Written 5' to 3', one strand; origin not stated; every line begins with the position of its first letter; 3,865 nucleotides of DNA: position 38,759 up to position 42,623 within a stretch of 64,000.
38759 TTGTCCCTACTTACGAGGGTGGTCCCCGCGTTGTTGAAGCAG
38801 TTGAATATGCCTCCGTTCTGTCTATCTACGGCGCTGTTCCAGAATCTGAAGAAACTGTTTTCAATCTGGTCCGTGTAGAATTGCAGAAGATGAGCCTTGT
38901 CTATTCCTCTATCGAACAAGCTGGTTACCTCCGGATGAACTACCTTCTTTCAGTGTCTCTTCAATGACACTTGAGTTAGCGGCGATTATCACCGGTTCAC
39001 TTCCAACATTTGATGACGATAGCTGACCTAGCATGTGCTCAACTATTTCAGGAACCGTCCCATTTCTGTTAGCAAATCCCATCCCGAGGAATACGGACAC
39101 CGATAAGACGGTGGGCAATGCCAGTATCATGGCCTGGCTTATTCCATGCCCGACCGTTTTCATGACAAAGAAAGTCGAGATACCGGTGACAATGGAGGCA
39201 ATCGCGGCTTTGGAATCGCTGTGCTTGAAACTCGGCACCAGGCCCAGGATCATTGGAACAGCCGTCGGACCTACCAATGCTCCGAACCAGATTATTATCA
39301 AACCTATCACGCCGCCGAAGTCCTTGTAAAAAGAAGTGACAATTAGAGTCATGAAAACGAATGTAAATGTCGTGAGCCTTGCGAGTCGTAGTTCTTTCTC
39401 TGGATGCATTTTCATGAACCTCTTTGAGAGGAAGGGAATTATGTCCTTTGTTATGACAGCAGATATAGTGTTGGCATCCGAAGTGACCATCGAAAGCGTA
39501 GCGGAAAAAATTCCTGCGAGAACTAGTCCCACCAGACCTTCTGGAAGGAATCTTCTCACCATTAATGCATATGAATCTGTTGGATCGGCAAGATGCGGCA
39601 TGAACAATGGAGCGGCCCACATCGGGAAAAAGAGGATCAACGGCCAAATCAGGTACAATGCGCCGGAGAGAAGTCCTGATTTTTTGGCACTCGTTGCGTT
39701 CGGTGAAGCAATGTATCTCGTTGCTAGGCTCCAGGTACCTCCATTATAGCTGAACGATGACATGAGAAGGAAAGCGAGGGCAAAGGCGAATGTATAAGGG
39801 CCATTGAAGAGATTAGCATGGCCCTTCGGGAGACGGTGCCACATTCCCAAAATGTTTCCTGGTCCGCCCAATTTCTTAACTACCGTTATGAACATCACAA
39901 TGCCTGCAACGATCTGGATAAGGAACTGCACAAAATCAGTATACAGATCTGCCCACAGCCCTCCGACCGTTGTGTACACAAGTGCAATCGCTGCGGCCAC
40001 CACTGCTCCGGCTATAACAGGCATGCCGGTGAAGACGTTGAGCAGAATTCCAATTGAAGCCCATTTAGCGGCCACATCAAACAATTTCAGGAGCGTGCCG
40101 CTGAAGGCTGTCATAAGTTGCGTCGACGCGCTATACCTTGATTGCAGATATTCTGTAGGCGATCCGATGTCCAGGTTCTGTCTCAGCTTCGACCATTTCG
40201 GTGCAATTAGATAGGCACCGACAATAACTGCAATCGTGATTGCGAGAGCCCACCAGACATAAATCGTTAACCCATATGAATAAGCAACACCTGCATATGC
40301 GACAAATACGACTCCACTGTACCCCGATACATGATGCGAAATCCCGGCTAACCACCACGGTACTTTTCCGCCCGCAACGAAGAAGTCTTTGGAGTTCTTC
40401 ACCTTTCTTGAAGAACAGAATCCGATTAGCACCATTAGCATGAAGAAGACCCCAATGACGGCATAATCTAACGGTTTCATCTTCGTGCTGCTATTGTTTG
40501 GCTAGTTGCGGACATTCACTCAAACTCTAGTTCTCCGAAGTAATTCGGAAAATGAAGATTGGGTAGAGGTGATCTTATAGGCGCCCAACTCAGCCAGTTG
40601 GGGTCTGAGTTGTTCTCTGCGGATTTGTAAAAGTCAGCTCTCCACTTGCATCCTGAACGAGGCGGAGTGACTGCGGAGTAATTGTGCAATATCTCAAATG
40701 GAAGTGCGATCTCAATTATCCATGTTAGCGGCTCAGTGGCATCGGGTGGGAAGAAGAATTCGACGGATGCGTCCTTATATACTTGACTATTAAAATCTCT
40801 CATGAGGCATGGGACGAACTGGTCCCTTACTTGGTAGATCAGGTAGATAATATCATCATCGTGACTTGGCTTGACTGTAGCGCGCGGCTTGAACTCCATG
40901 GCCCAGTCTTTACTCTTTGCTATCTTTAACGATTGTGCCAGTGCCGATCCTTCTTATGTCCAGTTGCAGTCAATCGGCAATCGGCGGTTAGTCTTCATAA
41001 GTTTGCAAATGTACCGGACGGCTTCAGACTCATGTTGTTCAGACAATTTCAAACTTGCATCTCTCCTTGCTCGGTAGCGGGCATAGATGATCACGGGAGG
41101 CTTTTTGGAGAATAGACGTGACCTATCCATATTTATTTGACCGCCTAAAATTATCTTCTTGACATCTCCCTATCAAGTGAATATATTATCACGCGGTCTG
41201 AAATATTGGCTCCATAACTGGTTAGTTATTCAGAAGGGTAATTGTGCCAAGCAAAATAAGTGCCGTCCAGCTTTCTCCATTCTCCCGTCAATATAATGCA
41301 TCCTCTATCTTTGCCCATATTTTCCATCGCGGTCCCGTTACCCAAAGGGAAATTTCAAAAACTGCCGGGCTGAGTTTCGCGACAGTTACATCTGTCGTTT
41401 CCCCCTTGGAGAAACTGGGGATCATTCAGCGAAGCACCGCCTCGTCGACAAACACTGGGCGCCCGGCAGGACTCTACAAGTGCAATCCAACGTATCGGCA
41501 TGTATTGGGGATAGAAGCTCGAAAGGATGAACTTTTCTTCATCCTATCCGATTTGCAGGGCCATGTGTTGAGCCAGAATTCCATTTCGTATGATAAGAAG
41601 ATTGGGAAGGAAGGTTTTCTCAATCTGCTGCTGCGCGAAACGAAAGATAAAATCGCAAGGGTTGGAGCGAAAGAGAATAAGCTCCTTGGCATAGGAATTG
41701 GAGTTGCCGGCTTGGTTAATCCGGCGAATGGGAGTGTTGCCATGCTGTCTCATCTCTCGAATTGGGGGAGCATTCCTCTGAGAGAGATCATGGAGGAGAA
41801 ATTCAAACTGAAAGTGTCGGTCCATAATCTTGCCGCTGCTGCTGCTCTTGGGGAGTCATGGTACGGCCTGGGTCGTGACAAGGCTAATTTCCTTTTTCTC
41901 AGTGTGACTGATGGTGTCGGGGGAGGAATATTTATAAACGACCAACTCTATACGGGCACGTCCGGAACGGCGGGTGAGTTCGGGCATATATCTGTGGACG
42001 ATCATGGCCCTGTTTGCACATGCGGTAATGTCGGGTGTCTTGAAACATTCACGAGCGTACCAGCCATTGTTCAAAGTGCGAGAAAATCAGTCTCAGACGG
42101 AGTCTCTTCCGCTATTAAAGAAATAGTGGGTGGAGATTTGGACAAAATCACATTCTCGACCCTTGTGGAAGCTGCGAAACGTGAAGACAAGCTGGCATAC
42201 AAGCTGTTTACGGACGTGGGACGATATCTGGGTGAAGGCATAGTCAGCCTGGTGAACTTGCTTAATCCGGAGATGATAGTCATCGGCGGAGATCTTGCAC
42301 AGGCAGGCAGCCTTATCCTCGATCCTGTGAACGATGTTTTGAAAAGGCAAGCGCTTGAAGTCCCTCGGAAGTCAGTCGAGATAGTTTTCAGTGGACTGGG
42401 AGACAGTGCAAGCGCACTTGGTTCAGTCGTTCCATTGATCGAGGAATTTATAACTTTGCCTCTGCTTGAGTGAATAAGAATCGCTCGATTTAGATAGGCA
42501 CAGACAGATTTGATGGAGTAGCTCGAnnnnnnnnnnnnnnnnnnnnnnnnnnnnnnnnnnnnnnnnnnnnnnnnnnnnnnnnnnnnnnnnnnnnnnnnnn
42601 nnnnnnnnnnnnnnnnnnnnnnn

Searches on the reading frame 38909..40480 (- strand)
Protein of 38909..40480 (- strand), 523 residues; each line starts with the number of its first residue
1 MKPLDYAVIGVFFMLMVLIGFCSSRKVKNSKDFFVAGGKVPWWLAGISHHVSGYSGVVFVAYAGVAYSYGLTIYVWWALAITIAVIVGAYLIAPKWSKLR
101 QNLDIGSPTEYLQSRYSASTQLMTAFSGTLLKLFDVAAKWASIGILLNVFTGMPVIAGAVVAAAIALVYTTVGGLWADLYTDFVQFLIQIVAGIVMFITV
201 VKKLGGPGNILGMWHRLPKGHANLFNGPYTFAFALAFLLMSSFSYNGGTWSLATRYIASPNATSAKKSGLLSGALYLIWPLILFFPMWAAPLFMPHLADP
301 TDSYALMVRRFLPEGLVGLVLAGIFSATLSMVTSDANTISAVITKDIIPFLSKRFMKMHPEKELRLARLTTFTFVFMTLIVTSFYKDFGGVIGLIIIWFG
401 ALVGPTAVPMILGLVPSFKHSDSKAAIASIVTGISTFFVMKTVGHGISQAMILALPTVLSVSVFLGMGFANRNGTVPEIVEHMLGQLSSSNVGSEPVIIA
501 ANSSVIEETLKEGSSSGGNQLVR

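Call 7: search_protein_families(library=pfam, proteins=[window:38909-40480:-], max_evalue=0.0001)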
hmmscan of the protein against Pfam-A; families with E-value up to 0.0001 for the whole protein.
window:38909-40480:- (523 aa): 1 family
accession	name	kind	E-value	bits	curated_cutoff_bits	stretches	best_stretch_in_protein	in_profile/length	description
PF00474.23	SSF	-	3.3e-30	105.7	22.8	1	33-430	1-403/406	Sodium:solute symporter family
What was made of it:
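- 38909..40480 (-): Sodium:solute symporter, divergent from the ROK gene. Call 7.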

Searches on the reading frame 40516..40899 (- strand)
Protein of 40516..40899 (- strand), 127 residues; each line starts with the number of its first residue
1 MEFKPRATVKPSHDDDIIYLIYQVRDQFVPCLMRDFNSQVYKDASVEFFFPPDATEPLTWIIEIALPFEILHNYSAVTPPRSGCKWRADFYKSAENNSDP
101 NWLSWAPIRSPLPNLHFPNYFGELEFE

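Call 57: search_protein_families(library=pfam, proteins=[window:40516-40899:-], max_evalue=0.01)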
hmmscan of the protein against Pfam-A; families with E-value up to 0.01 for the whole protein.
window:40516-40899:- (127 aa): 2 families
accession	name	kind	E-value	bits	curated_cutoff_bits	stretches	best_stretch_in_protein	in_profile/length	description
PF16011.10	CBM9_2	-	1.3e-19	71.2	25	2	58-126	133-199/199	Carbohydrate-binding family 9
PF06452.16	CBM9_1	-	0.0053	17.1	23.4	0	6-57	32-79/185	Carbohydrate family 9 binding domain-like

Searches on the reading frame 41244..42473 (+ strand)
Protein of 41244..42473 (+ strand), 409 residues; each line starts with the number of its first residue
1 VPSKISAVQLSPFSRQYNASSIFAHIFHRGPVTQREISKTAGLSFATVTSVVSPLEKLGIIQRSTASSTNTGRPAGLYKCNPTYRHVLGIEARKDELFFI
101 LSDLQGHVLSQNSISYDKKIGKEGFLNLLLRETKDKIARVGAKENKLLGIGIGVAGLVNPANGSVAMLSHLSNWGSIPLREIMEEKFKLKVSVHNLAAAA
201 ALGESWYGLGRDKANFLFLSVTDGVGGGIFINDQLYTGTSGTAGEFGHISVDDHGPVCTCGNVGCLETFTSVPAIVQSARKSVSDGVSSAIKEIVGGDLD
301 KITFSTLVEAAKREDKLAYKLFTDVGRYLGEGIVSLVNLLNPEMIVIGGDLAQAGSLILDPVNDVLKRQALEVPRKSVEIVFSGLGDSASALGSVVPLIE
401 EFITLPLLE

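Call 3: search_protein_families(library=pfam, proteins=[window:41244-42473:+], max_evalue=0.01)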
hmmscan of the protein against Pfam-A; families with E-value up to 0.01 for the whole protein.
window:41244-42473:+ (409 aa): 9 families
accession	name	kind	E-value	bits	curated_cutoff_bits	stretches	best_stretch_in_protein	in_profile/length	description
PF00480.26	ROK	-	7e-59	200.2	22.9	1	88-395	2-288/294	ROK family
PF01047.28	MarR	-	4.6e-06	26.9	24.6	1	25-65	11-51/59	MarR family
PF01978.25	TrmB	-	0.00017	21.8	25.6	1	21-74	12-59/68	Sugar-specific transcriptional regulator TrmB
PF13412.12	HTH_24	-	0.00033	20.6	21.9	1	30-62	16-48/48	Winged helix-turn-helix DNA-binding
PF12802.13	MarR_2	-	0.0015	19.1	27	1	22-64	10-53/61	MarR family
PF24034.1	DUF7343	-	0.0028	17.9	27.6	1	28-63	15-50/62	Domain of unknown function (DUF7343)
PF04079.22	SMC_ScpB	-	0.0062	16.6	27.4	0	20-94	86-155/160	Segregation and condensation complex subunit ScpB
PF13545.12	HTH_Crp_2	-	0.0067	16.8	27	0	31-64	22-56/70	Crp-like helix-turn-helix domain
PF04703.18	FaeA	-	0.0078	16.9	20.7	0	21-66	4-50/62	FaeA-like protein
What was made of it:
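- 41244..42473 (+): ROK-family regulator with an N-terminal winged helix (NagC/Mlc-like), heading the array. ROK 200 bits plus MarR/TrmB HTH (call 3).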

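Call 4: search_protein_families(library=ncbifam, proteins=[window:41244-42473:+], max_evalue=0.01)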
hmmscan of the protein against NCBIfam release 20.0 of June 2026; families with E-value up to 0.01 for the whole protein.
window:41244-42473:+ (409 aa): 15 families
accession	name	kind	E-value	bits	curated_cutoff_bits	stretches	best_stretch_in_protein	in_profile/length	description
NF047937.1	TransRegNagC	equivalog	3.3e-67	227.4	650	1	15-394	9-379/399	DNA-binding transcriptional regulator NagC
NF049930.1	TransRegMlc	equivalog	4e-55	187.7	530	1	15-384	14-376/405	sugar metabolism global transcriptional regulator Mlc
TIGR00744.1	ROK_glcA_fam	subfamily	2.9e-54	184.5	260.35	1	105-395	18-305/318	ROK family glucokinase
NF003461.0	PRK05082.1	subfamily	1.4e-27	96.8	283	1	150-368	59-259/291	N-acetylmannosamine kinase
NF042998.1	bglucokin_BglK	equivalog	2e-25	89.6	550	1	144-354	51-247/291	beta-glucoside kinase BglK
NF047821.1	NactlManKinNanK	equivalog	1.9e-24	86.7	450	1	171-368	80-259/288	N-acetylmannosamine kinase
NF007251.0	PRK09698.1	equivalog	2.5e-20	72.9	253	1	86-396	7-294/304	allose kinase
NF007108.0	PRK09557.1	equivalog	3.5e-18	66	443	1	145-367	56-270/303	fructokinase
NF009835.0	PRK13310.1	equivalog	4.1e-17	62.4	380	1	138-393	48-295/303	N-acetylglucosamine kinase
NF045551.1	GK_Pyrobac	equivalog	2.7e-15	56.5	500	1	144-395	45-277/294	ATP-dependent glucokinase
NF009836.0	PRK13311.1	equivalog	3.3e-10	39.6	551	1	149-271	59-190/256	N-acetyl-D-glucosamine kinase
NF045942.1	PolPhglucPhase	equivalog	1.1e-07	31.8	250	1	136-254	45-159/242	polyphosphate--glucose phosphotransferase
NF040939.2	trans_reg_lrs14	equivalog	1.8e-06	27.9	90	1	22-81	26-86/103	Lrs14 family HTH-type transcriptional regulator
NF053606.1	Sta1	subfamily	0.00015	21.8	80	1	21-81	24-84/100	Sta1 family transcriptional regulator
NF053756.1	MreA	equivalog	0.00033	20.4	100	1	16-86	16-86/110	MreA family transcriptional regulator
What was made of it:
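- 41244..42473 (+): NagC model 227 bits, below its 650 cut-off (call 4).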
